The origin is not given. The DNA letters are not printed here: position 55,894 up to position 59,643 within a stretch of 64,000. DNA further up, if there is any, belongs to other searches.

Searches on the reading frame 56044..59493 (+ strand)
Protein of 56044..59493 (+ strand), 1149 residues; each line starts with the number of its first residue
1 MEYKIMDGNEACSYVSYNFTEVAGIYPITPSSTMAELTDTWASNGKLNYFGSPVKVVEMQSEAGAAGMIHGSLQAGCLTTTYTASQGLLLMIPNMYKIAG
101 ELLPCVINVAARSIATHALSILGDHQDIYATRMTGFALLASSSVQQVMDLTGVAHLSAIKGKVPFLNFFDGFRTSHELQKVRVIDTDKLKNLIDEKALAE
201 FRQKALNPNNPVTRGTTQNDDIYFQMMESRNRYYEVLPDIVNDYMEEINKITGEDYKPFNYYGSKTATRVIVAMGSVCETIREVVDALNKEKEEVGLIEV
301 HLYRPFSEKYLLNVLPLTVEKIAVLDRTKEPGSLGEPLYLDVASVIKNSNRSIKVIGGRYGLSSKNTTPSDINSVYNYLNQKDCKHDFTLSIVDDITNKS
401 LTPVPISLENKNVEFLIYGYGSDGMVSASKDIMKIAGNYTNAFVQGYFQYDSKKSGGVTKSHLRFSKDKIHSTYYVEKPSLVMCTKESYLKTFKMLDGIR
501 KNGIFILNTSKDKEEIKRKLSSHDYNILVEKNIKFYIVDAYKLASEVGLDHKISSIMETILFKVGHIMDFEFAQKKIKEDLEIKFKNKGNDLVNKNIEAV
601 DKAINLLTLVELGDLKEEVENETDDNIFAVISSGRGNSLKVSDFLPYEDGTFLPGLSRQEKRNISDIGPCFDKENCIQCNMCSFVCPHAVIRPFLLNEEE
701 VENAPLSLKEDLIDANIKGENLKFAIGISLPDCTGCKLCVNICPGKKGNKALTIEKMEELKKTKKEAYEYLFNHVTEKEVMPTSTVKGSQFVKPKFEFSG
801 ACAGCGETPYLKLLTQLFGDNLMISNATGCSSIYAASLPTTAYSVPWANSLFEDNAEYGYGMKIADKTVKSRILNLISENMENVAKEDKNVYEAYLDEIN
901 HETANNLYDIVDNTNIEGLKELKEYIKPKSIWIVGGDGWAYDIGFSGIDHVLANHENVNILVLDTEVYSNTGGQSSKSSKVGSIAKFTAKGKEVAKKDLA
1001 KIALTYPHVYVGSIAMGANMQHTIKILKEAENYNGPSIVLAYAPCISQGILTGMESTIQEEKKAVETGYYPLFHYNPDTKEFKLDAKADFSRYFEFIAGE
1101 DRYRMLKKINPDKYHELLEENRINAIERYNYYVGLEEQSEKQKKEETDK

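Call 32: search_protein_families(library=pfam, proteins=[window:56044-59493:+], max_evalue=0.0001)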
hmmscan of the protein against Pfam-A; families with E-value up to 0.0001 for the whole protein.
window:56044-59493:+ (1149 aa): 12 families
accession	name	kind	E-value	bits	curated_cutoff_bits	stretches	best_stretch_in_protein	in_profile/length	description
PF01855.24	POR_N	-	1e-73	248.4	27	1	19-245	6-230/231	Pyruvate flavodoxin/ferredoxin oxidoreductase, thiamine diP-bdg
PF01558.24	POR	-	7.9e-29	101.5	27.4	1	421-604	1-172/173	Pyruvate ferredoxin/flavodoxin oxidoreductase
PF17147.9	PFOR_II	-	4.8e-16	59.4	27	1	267-367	1-97/102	Pyruvate:ferredoxin oxidoreductase core domain II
PF10371.14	EKR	-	4.5e-08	33.2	27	1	625-665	17-55/55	Domain of unknown function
PF13183.11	Fer4_8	-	2.2e-07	31.8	27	1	674-744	3-65/68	4Fe-4S dicluster domain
PF02775.26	TPP_enzyme_C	-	3.4e-07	30.6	21.9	1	929-1039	47-149/151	Thiamine pyrophosphate enzyme, C-terminal TPP binding domain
PF13237.11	Fer4_10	-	4.1e-07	30.3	25.5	1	671-744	4-53/53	4Fe-4S dicluster domain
PF14697.11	Fer4_21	-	4.4e-06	27.2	35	0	731-744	39-52/59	4Fe-4S dicluster domain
PF13484.11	Fer4_16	-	5.5e-06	27.5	30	1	675-744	1-64/66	4Fe-4S double cluster binding domain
PF13187.11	Fer4_9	-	1e-05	25.9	27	1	675-745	1-49/52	4Fe-4S dicluster domain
PF12838.12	Fer4_7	-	1.7e-05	25.6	27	1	675-744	1-49/52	4Fe-4S dicluster domain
PF12837.12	Fer4_6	-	8.5e-05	22.8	25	0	671-691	4-24/24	4Fe-4S binding domain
